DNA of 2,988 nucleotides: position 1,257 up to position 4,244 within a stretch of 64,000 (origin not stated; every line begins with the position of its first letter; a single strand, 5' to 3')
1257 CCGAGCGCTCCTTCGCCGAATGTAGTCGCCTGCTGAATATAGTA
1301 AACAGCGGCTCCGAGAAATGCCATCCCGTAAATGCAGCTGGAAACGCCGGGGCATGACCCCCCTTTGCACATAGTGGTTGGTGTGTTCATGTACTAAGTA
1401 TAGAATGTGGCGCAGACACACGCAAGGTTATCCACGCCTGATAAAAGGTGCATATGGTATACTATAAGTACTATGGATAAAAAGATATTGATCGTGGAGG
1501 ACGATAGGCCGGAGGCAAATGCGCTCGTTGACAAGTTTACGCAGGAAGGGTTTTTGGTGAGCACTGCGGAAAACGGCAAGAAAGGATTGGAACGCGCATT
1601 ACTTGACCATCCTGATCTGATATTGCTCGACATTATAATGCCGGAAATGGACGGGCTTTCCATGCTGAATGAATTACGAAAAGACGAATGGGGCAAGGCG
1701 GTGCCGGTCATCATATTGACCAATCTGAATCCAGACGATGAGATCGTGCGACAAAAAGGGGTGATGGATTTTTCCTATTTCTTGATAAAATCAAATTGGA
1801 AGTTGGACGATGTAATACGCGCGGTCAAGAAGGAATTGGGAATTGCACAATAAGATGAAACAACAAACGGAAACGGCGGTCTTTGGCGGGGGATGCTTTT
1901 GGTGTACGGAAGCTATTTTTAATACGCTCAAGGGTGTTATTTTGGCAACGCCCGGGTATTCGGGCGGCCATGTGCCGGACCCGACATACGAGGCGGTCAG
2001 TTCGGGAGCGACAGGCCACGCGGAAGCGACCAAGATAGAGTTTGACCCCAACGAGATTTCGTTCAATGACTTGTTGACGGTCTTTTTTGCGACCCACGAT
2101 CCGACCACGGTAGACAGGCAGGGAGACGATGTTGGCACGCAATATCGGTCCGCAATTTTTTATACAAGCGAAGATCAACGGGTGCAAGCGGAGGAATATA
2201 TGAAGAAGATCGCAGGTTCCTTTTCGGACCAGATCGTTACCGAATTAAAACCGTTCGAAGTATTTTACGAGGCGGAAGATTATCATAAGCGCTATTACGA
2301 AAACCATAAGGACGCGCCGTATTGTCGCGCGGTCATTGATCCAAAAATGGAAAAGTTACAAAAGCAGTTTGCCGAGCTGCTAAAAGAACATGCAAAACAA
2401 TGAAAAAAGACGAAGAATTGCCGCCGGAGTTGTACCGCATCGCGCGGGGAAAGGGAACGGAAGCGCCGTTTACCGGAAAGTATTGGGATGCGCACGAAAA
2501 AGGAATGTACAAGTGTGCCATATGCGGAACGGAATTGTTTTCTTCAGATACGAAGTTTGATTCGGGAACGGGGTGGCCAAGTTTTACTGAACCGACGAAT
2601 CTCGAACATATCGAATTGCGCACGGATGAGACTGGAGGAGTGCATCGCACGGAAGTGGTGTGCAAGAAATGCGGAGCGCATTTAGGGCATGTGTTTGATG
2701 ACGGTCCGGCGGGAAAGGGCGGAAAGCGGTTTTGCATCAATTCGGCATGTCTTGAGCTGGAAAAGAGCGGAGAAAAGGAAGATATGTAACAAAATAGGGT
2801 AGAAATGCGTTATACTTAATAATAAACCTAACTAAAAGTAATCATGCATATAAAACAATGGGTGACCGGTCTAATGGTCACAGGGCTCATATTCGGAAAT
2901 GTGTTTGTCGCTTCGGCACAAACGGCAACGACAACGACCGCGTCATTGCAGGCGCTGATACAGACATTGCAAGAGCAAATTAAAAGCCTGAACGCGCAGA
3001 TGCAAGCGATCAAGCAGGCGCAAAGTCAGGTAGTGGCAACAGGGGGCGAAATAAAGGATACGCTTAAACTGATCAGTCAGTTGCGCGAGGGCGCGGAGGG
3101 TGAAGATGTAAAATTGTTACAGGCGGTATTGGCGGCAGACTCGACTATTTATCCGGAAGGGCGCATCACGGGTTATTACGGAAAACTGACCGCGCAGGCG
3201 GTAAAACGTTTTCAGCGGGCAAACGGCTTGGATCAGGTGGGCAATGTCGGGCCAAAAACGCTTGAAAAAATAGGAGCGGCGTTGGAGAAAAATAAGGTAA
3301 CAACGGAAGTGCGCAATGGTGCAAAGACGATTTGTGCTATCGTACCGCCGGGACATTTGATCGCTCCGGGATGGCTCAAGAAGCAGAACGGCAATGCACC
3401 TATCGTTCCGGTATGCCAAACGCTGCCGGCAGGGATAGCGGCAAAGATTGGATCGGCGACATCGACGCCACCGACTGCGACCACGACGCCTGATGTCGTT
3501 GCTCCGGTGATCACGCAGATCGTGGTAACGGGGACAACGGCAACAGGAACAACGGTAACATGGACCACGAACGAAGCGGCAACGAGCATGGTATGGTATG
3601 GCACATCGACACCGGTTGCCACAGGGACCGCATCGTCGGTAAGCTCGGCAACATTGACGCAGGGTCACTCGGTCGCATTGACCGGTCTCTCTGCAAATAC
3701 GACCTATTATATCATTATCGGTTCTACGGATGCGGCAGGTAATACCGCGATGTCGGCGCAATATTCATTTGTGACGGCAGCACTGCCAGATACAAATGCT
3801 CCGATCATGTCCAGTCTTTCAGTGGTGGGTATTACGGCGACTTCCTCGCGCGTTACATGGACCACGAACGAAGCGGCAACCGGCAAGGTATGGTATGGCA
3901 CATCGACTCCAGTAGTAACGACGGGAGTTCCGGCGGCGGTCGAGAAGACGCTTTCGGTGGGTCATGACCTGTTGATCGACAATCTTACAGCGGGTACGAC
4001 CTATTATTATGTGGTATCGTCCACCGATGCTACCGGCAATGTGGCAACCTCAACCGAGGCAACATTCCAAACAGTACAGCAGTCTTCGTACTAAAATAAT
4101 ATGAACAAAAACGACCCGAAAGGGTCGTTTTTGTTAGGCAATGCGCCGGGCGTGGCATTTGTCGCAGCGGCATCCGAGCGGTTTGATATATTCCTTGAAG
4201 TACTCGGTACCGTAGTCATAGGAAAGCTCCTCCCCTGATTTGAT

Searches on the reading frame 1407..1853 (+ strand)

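Call 56: search_protein_families(library=padloc, proteins=[window:1407-1853:+], max_evalue=0.001)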
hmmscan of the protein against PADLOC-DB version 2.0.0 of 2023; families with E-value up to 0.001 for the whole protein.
window:1407-1853:+ (148 aa): 3 families
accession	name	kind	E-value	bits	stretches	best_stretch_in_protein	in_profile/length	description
PDLC00405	SduA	-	1.9e-09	35.5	1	24-117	6-105/323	DUF4263 domain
PDLC04055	PD-T4-6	-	1.1e-07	29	1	17-106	358-447/496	-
PDLC04725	PDC-M60B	-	0.00017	19.5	1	24-82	3-63/158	-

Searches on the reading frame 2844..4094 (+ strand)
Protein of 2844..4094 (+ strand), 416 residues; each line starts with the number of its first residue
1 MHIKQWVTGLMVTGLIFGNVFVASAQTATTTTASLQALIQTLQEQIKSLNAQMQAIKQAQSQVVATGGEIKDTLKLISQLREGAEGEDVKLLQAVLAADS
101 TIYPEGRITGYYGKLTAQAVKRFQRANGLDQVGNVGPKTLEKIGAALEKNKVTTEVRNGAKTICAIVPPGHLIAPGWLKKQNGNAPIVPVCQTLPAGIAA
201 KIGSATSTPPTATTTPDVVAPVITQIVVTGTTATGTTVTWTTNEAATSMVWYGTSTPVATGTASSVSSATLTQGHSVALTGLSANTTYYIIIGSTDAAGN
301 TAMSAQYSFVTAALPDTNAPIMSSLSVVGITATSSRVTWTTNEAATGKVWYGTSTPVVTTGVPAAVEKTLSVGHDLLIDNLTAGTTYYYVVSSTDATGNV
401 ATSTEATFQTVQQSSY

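Call 3: search_protein_families(library=pfam, proteins=[window:2844-4094:+], max_evalue=0.01)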
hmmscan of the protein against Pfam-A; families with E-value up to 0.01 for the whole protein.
window:2844-4094:+ (416 aa): 3 families
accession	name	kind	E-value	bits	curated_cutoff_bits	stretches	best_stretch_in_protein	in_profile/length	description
PF16656.11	Pur_ac_phosph_N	-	2.7e-20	73.2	30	2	225-311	5-93/93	Purple acid Phosphatase, N-terminal domain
PF01471.23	PG_binding_1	-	4.2e-13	49.7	23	1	86-143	2-57/57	Putative peptidoglycan binding domain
PF00041.27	fn3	-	0.0016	19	25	0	224-308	4-82/84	Fibronectin type III domain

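Call 56: search_protein_families(library=padloc, proteins=[window:2844-4094:+], max_evalue=0.001)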
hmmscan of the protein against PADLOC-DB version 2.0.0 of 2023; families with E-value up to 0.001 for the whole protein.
window:2844-4094:+ (416 aa): 0 families
